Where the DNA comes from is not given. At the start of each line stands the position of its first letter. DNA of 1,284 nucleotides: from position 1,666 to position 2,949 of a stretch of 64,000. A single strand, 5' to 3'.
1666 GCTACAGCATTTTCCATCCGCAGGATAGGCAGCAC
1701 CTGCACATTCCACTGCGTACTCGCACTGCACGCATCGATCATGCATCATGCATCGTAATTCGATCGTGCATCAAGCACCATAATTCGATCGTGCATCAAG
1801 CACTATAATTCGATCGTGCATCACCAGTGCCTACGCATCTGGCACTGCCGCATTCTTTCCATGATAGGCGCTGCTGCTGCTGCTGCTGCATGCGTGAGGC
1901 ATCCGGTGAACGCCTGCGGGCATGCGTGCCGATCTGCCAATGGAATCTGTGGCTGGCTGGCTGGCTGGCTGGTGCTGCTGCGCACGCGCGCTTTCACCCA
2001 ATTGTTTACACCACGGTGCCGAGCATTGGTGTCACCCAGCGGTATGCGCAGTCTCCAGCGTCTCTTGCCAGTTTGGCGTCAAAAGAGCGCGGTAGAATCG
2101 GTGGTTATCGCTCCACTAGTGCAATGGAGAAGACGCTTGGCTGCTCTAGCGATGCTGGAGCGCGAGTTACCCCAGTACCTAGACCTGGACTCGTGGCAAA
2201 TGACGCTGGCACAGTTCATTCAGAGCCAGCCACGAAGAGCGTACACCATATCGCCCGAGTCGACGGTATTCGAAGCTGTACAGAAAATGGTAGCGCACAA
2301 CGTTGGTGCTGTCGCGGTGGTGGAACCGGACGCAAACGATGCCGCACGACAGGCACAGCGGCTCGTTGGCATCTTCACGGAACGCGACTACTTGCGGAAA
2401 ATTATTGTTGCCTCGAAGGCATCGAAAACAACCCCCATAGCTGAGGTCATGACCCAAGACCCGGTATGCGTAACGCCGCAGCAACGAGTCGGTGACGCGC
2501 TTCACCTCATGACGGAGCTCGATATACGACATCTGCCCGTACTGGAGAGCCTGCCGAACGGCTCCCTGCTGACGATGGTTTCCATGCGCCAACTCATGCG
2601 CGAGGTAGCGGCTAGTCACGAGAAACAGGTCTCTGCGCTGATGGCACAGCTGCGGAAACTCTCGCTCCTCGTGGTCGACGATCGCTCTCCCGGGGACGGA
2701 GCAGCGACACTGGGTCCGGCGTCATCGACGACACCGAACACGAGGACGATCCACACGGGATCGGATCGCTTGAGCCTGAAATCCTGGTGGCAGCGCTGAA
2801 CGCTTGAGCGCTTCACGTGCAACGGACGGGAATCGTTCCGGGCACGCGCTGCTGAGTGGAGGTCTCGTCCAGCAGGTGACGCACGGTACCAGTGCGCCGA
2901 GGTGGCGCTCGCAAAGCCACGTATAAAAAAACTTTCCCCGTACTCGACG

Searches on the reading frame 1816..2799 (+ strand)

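Call 46: search_protein_families(library=pfam, proteins=[window:1816-2799:+], max_evalue=0.00001)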
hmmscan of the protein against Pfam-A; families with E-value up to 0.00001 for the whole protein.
window:1816-2799:+ (327 aa): 1 family
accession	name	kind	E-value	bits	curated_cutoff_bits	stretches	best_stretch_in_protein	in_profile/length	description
PF00571.33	CBS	-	1.6e-19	70.4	24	2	208-264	1-55/57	CBS domain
